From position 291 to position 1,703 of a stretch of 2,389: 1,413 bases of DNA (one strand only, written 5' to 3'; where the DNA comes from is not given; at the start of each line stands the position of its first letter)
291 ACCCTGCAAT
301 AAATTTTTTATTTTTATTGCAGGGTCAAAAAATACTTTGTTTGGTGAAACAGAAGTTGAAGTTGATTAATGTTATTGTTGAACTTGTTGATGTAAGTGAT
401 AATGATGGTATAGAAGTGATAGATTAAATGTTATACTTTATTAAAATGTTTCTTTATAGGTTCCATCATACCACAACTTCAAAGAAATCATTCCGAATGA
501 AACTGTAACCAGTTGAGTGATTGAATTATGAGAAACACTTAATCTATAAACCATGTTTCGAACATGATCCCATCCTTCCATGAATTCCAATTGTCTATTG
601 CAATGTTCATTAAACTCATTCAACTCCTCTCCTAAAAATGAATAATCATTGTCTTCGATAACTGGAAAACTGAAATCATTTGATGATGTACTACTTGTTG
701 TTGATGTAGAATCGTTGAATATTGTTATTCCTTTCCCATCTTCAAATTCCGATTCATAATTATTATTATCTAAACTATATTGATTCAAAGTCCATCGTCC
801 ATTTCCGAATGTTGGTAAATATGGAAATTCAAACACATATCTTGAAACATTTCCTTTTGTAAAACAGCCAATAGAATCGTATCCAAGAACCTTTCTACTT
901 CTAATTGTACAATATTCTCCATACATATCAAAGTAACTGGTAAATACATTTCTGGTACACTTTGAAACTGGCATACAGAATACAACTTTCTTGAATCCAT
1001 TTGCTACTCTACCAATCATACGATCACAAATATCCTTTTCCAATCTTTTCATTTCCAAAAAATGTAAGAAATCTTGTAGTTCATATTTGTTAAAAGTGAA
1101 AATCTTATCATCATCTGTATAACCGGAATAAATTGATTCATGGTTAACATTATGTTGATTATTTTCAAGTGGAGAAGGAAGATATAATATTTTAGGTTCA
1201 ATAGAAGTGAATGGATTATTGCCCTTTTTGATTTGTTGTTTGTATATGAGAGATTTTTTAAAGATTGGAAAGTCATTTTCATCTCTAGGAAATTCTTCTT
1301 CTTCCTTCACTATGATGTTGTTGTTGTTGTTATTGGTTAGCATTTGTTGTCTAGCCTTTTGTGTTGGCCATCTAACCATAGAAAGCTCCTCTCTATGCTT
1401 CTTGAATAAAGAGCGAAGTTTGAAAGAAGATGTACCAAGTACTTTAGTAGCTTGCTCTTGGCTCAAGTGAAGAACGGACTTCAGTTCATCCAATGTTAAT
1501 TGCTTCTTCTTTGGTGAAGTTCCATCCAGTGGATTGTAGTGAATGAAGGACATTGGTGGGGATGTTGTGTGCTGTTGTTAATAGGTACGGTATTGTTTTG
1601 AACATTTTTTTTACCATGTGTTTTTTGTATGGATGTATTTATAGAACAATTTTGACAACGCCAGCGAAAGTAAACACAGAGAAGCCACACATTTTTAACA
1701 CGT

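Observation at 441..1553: RWP-RK transcription factor with an unusual architecture: N-terminal domain, a degenerate RWPxQK motif and an unassigned Cys/His-bearing C-terminal region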

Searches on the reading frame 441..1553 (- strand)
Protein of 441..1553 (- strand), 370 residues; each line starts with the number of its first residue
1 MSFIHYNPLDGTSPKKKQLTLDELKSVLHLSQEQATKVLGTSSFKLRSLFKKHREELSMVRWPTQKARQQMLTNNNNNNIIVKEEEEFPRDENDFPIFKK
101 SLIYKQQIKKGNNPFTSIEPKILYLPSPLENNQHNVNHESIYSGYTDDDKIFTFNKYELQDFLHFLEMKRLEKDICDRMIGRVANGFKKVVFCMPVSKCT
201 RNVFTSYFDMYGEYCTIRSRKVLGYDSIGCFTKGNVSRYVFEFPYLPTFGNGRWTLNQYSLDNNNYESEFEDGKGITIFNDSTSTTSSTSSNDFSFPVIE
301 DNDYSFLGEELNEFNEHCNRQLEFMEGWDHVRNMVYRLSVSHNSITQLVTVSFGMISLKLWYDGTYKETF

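Call 3: search_protein_families(library=pfam, proteins=[window:441-1553:-], max_evalue=10)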
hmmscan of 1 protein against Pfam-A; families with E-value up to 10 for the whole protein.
window:441-1553:- (370 aa): 3 families
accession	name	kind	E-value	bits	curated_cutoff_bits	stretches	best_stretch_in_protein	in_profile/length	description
PF02042.20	RWP-RK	-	2e-05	24.8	29.3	1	18-68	1-47/49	RWP-RK domain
PF04696.18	Pinin_SDK_memA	-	0.23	12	25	1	64-136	57-124/130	pinin/SDK/memA/ protein conserved region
PF23936.1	HB_ELP1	-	6.4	6.8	27.4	1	45-77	24-56/171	ELP1 three-helix bundle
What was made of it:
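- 1350..1502 (-): Divergent RWP-RK domain (residues 18-68). It has three predicted helices, a 4-residue insertion before RWP, the motif RWPTQK and pI 10.3. PF02042 at E = 2e-5 and 24.8 bits, against a gathering cutoff of 29.3 (call 3).
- On RWP-RK domain family (Pfam PF02042): The query scores 24.8 bits with E = 2e-5 (call 3).
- Closest known: Plant NIN-like proteins. Different: The motif reads RWPTQK instead of RWPxRK, and there is a 4-residue insertion (call 3).
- Checked: That is 51 residues for 47 positions, which confirms a net insertion of about 4 residues (call 3).
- Pfam E = 2e-5 for the query (call 3). The query scores below Pfam's gathering threshold (24.8 against 29.3 bits, call 3).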

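Call 4: search_solved_structures(query=window:444-1553:-, max_evalue=10, show_alignments=2)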
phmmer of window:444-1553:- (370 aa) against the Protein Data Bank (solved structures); distinct sequences matched with E-value up to 10: 2.
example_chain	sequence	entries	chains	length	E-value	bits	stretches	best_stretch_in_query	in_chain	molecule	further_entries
3bdd_A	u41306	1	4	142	0.54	12.8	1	18-83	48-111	Regulatory protein MarR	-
9xxt_A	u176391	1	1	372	0.73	12.4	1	271-320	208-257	Isoform Gnas-2 of Guanine nucleotide-binding protein G(s) subunit alpha isoforms short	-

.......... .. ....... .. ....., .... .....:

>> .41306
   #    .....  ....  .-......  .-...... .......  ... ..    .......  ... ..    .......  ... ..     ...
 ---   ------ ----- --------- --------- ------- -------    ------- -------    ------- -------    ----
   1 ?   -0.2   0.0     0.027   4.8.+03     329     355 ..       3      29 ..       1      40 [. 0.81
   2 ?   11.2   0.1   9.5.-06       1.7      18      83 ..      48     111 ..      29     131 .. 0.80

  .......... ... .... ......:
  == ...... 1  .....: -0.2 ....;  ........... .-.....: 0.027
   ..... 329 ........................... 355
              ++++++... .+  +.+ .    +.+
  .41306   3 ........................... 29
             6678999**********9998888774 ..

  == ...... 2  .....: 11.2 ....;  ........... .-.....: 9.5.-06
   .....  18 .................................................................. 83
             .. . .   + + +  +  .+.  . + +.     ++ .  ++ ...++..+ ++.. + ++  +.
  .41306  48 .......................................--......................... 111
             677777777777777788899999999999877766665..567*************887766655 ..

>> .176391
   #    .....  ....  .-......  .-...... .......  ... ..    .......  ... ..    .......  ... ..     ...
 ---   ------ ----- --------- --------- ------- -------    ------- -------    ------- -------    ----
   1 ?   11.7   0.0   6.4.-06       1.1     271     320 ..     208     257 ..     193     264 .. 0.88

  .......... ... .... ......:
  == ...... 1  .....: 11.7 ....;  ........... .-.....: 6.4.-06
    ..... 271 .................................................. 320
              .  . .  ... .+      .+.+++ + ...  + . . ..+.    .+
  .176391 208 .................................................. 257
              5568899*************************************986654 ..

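Call 5: find_homologous_proteins(query=window:444-1553:-, max_evalue=0.01)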
Query window:444-1553:- (370 aa): 1 proteins with E <= 0.01 among 1430 candidates.
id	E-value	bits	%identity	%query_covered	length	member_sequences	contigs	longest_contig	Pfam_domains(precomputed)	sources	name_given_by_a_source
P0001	3.9e-250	847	99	100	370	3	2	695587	PF02042.22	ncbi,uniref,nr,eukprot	ncbi:predicted protein [Naegleria gruberi]|uniref:Predicted protein n=1 Tax=Naegleria gruberi TaxID=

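Call 7: find_encoding_contigs(protein=P0001, flank=10000, max_places=4)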
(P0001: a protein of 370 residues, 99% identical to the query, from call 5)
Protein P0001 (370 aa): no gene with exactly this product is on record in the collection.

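Call 9: find_encoding_contigs(protein=window:444-1553:-, flank=10000, max_places=4)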
Protein window:444-1553:- (370 aa): no gene with exactly this product is on record in the collection.
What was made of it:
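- Tried and rejected: Contig look-ups for the N. gruberi proteins failed (calls 7, 9).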

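Call 10: list_cluster_members(proteins=[P0001, window:444-1553:-])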
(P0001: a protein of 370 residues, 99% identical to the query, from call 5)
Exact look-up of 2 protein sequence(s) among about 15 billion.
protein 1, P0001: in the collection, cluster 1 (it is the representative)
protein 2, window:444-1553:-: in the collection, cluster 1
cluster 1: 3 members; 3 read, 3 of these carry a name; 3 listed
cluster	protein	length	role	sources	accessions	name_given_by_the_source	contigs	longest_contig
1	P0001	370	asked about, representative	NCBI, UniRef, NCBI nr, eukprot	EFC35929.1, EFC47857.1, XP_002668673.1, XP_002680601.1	predicted protein [Naegleria gruberi] | Predicted protein n=1 Tax=Naegleria gruberi TaxID=5762 RepID=D2V5U5_NAEGR | uncharacterized protein NAEGRDRAFT_76407 [Naegleria gruberi]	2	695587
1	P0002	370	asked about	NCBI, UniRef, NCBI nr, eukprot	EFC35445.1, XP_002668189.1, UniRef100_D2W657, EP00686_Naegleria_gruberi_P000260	predicted protein [Naegleria gruberi] | Predicted protein n=1 Tax=Naegleria gruberi TaxID=5762 RepID=D2W657_NAEGR | uncharacterized protein NAEGRDRAFT_54907 [Naegleria gruberi]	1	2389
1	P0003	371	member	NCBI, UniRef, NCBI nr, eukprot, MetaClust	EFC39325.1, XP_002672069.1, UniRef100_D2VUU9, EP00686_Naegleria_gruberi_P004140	hypothetical protein NAEGRDRAFT_59275 [Naegleria gruberi] | Uncharacterized protein n=1 Tax=Naegleria gruberi TaxID=5762 RepID=D2VUU9_NAEGR | uncharacterized protein NAEGRDRAFT_59275 [Naegleria gruberi]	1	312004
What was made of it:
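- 441..1553 (-): Complete single-exon CDS of 370 aa plus the TAA stop. This is N. gruberi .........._54907 (D2W657). Exact match to the deposited protein on a 2,389-bp contig (call 10).
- Checked: The protein is identical to a deposited N. gruberi model (EFC35445.1 / XP_002668189.1 / D2W657) on a contig of exactly 2,389 bp (call 10).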

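Call 20: search_protein_representatives(protein=window:444-1553:-)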
Query: 370 residues. Proteins with E-value up to 0.001 (for the whole library): 13; up to 1e-10: 8; up to 1e-30: 4. The best 13 are listed.
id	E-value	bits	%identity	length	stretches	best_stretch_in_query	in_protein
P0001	1.2e-250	847.3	99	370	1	1-370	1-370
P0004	2.0e-59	218.2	42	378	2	91-369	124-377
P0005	7.5e-48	180.1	40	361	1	6-364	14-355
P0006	3.4e-39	151.6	40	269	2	88-264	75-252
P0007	2.4e-30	122.5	42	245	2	163-267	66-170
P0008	1.9e-25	106.4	59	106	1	4-105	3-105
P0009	3.3e-23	99.1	50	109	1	158-247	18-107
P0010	4.6e-17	78.9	49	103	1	164-261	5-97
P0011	7.7e-08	48.5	44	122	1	164-247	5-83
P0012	3.4e-07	46.4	37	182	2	19-66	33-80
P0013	3.0e-06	43.3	31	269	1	141-268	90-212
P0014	1.1e-04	38.1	32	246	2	14-79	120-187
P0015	3.2e-04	36.6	38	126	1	3-84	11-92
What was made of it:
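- Tried and rejected: The exhaustive HMMER search was the productive one (call 20).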

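Call 22: list_cluster_members(proteins=[P0004, P0005, P0006, P0007, P0008, P0009, P0010, P0012, P0013, P0014])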
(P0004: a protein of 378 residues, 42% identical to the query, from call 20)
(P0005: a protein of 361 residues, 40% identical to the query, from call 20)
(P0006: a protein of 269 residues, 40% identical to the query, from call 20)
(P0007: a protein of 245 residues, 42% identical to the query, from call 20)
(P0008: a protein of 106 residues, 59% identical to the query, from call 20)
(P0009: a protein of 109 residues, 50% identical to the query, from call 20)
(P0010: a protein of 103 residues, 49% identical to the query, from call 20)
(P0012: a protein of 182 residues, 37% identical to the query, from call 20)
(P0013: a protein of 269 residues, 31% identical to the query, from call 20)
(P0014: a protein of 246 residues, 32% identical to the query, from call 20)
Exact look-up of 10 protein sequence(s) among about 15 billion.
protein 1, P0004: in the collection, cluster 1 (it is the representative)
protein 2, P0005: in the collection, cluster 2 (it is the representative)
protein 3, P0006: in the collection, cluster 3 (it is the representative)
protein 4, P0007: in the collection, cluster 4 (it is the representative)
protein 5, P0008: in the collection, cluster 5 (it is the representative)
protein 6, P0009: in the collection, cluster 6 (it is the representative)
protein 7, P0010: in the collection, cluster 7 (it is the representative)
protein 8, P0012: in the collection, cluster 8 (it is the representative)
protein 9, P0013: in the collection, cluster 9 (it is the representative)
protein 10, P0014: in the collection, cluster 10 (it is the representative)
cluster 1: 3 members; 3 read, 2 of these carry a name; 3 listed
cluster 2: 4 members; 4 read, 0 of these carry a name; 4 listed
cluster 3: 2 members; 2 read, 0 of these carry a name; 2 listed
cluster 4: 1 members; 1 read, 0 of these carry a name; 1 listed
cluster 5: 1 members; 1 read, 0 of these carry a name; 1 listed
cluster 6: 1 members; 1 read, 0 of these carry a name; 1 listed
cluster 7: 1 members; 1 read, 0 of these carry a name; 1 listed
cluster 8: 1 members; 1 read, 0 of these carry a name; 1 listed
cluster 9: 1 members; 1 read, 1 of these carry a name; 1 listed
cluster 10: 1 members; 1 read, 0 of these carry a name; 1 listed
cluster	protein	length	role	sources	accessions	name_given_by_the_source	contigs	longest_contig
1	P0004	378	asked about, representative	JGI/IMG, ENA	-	-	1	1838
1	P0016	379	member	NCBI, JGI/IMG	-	hypothetical protein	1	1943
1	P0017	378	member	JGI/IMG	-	hypothetical protein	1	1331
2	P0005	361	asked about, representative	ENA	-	-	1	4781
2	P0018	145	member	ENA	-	-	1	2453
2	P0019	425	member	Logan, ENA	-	-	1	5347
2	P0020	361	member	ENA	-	-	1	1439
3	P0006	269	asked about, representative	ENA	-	-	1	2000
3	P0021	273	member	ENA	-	-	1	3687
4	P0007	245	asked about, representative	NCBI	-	-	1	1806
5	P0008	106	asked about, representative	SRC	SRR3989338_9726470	-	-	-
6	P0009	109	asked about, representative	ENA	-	-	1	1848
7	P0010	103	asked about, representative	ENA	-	-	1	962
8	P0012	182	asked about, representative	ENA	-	-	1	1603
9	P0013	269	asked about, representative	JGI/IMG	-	hypothetical protein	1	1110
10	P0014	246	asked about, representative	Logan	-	-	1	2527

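Call 24: find_homologous_proteins(query=A1, max_evalue=0.01)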
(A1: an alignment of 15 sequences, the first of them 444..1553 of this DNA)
Query A1 (15 sequences) (370 aa, profile of the alignment): 3 proteins with E <= 0.01 among 5233 candidates.
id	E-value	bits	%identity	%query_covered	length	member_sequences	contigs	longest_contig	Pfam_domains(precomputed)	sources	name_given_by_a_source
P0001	8.8e-137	474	99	100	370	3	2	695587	PF02042.22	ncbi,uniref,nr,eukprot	ncbi:predicted protein [Naegleria gruberi]|uniref:Predicted protein n=1 Tax=Naegleria gruberi TaxID=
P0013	1.5e-61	226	30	34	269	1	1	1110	-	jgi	jgi:hypothetical protein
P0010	7.7e-38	149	47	26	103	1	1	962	-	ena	-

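Call 25: search_protein_families(library=pfam, alignment_id=A1, max_evalue=0.1)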
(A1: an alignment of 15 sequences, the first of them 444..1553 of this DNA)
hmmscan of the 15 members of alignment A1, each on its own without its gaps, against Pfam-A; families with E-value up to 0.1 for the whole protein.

A. member 1, window:444-1553:- (370 aa): 1 family
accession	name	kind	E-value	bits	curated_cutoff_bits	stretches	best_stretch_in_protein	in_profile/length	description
PF02042.20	RWP-RK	-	2e-05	24.8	29.3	1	18-68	1-47/49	RWP-RK domain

B. families by the number of members that match (of 15 scanned): 5 families
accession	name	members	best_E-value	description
PF02042.20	RWP-RK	9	1.3e-06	RWP-RK domain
PF16581.11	HIGH_NTase1_ass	1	0.021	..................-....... C-terminal region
PF04696.18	Pinin_SDK_memA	1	0.067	pinin/SDK/memA/ protein conserved region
PF10036.14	RLL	1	0.079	RNA transcription, translation and transport factor protein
PF02954.25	HTH_8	1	0.098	Bacterial regulatory protein, Fis family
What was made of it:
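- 780..1088 (-): C-terminal module, first half (residues 156-258). It comprises a long basic helix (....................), strand, helix and two long strands, ending in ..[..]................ pI is 9.2. No Pfam hit (calls 3, 25).
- On NLP/NIN subfamily: No PB1 or GAF is hit at E <= 10 for the query, or at E <= 0.1 for any of the 15 members (calls 3, 25).
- All 9 clade members that carry the region hit PF02042 independently (call 25). No zinc-finger or metal-binding family is hit (calls 3, 25).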

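Call 28: search_solved_structures(query=A1, max_evalue=10, show_alignments=3)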
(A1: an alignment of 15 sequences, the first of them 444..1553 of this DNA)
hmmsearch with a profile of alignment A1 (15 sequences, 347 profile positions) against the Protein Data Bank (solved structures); distinct sequences matched with E-value up to 10: 0.
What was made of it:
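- There is no sequence match to any nucleic-acid-binding family (calls 3, 25, 28).
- Tried and rejected: The single sequence gave only noise at E above 0.5, and the profile gave 0 hits at E <= 10 (calls 4, 28).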

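Call 33: search_protein_families(library=pfam, proteins=[P0004, P0005, P0008, P0012, P0015, P0014, P0019], max_evalue=1)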
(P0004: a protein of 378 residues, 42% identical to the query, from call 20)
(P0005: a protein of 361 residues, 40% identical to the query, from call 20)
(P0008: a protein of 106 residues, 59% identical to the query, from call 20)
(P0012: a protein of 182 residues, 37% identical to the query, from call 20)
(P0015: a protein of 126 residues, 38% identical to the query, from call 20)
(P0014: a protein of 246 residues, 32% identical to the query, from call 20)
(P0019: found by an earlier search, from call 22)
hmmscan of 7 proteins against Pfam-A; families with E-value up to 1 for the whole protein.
P0004 (378 aa): 2 families
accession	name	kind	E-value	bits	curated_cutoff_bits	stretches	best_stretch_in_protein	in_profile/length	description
PF02042.20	RWP-RK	-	1.6e-06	28.3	29.3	1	29-79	2-48/49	RWP-RK domain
PF25363.1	DUF7881_C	-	0.16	12.3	27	0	19-81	31-93/125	Domain of unknown function (DUF7881) C-terminal domain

P0005 (361 aa): 1 family
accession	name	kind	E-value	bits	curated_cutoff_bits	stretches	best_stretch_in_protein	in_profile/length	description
PF02042.20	RWP-RK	-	0.0011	19.3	29.3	1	21-64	2-41/49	RWP-RK domain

P0008 (106 aa): 3 families
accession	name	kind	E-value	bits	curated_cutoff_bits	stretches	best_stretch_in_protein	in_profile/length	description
PF02042.20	RWP-RK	-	1.4e-06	28.5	29.3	1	17-64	2-45/49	RWP-RK domain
PF10036.14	RLL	-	0.079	13.2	24.6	1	6-74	17-83/253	RNA transcription, translation and transport factor protein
PF24160.1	UVB_sens_C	-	0.13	13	20.7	1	17-64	96-144/156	Root UVB sensitive protein, C-terminal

P0012 (182 aa): 3 families
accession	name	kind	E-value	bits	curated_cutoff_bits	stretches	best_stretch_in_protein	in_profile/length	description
PF02042.20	RWP-RK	-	7e-06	26.3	29.3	1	33-78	2-43/49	RWP-RK domain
PF02954.25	HTH_8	-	0.098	12.8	22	1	46-61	21-36/42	Bacterial regulatory protein, Fis family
PF04703.18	FaeA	-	0.2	12.5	20.7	1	47-80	19-52/62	FaeA-like protein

P0015 (126 aa): 1 family
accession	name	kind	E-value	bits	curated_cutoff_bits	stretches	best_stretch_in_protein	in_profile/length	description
PF02042.20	RWP-RK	-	0.012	15.9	29.3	1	29-72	2-41/49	RWP-RK domain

P0014 (246 aa): 14 families
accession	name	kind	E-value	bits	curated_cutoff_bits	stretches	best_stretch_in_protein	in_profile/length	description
PF02042.20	RWP-RK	-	2e-18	66.4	29.3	3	125-173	2-46/49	RWP-RK domain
PF02001.22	DUF134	-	9.1e-06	26.6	27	1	189-213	46-70/98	Protein of unknown function DUF134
PF12728.13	HTH_17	-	3.5e-05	24.4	27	1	194-213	2-21/51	Helix-turn-helix domain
PF01381.28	HTH_3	-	7.6e-05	23.1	23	0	192-212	8-28/55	Helix-turn-helix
PF13545.12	HTH_Crp_2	-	0.00013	22.3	27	0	191-220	20-49/70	Crp-like helix-turn-helix domain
PF08281.18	Sigma70_r4_2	-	0.00044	20.3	25.7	0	80-96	22-38/54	Sigma-70, region 4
PF20432.4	Xre-like-HTH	-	0.00064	20.4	25.8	1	192-215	22-44/63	Antitoxin Xre-like helix-turn-helix domain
PF02954.25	HTH_8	-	0.0011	19.1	22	0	196-212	21-37/42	Bacterial regulatory protein, Fis family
PF04545.22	Sigma70_r4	-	0.0013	18.7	24.1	0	79-96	15-32/50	Sigma-70, region 4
PF08280.17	HTH_Mga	-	0.0028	18.1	23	1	85-109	20-44/59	M protein trans-acting positive regulator (MGA) HTH domain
PF13384.12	HTH_23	-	0.02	15.1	24.6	0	193-216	17-40/50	Homeodomain-like domain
PF19935.4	DUF6398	-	0.028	15.2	27.2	0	193-229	67-103/106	Domain of unknown function (DUF6398)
PF00382.24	TFIIB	-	0.049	14.1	23.6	1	193-219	65-91/92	Transcription factor TFIIB repeat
PF05225.22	HTH_psq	-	0.063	13.4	20.4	1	193-217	16-39/45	helix-turn-helix, Psq domain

P0019 (425 aa): 1 family
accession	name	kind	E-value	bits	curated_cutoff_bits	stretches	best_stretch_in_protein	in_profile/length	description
PF02042.20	RWP-RK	-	0.0014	18.9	29.3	1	85-128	2-41/49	RWP-RK domain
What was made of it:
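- On RWP-RK domain family (Pfam PF02042): Clade members score 15.9-28.5 bits (call 33).
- phmmer links the query directly to P0014, a genuine triple RWP-RK protein scoring 66.4 bits (calls 20, 33).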

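Call 34: predict_structure(alignment_id=A1)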
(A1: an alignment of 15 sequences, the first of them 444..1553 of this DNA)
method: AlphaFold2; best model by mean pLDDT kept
length: 370 residues; sequences in the alignment: 15
mean_pLDDT: 65.2   pTM: 0.53
mean pLDDT of the five models: 65.2, 64.9, 63.2, 62.3, 56.6
residues with pLDDT >= 90: 41; 70-90: 146; 50-70: 76; < 50: 107
segments of 3 or more residues with pLDDT < 50: 1-16, 62-86, 259-311, 318-329
pLDDT, mean of each block of 10 residues (from residue 1): 37 52 81 80 80 76 46 34 47 75 73 64 77 61 57 68 86 88 69 90 91 89 84 90 85 63 28 24 25 32 44 53 45 84 92 82 62
secondary structure, 60 per line:
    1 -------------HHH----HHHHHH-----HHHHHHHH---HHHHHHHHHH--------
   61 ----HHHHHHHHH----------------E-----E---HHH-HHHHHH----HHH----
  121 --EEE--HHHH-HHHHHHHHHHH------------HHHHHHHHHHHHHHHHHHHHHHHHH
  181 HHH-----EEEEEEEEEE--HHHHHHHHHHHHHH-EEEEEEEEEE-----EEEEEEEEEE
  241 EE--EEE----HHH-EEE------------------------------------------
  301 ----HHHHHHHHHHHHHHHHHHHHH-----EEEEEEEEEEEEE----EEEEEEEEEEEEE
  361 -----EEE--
elements in order: H21-26 H32-39 H43-52 H65-73 H104-109 E123-125 H128-131 H133-143 H156-183 E189-198 H201-214 E216-225 E231-242 E245-247 E256-258 H305-325 E331-343 E348-360 E366-368
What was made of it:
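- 1284..1349 (-): Disordered linker (residues 69-90) with an Asn6 run and an acidic EEEE patch; pI 4.5. pLDDT is below 50 for residues 62-86 (call 34).
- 780..1088 (-): pLDDT 84-92; secondary structure H156-183, E189-198, H201-214, E216-225, E231-242 (call 34).
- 642..779 (-): Variable, disordered, Ser/Thr-rich acidic insert (residues 259-304; pI 4.1). It is longer here than in the relatives. pLDDT 24-32 (call 34).
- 444..641 (-): C-terminal module, second half (residues 305-370). It has helix 305-325 and then a long beta-hairpin carrying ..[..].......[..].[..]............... pLDDT 82-92 for residues 331-360 (call 34).
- On SRPBCC / START / Bet v 1 superfamily: The predicted element order differs (call 34).
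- It is confidently predicted (pLDDT 84-92) from only about 10 distinct sequences (call 34). The overall model confidence is only moderate (mean pLDDT 65, pTM 0.53, call 34).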

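Call 56: find_encoding_contigs(protein=P0015, flank=5000, max_places=3)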
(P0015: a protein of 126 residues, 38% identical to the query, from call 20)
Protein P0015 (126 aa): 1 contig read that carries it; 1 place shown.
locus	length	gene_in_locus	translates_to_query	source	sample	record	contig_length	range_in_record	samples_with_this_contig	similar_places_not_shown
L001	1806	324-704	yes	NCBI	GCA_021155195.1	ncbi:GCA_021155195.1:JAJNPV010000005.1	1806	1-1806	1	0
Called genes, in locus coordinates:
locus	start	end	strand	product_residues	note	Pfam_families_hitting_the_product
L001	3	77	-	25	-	?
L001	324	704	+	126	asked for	-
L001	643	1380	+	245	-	-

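Call 57: find_encoding_contigs(protein=P0013, flank=5000, max_places=3)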
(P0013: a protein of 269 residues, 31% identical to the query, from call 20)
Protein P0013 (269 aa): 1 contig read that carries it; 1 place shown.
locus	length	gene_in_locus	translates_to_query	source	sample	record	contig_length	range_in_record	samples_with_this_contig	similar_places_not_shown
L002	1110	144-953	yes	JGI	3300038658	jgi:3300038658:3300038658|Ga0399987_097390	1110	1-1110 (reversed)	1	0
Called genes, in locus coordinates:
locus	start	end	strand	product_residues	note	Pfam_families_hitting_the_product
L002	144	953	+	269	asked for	-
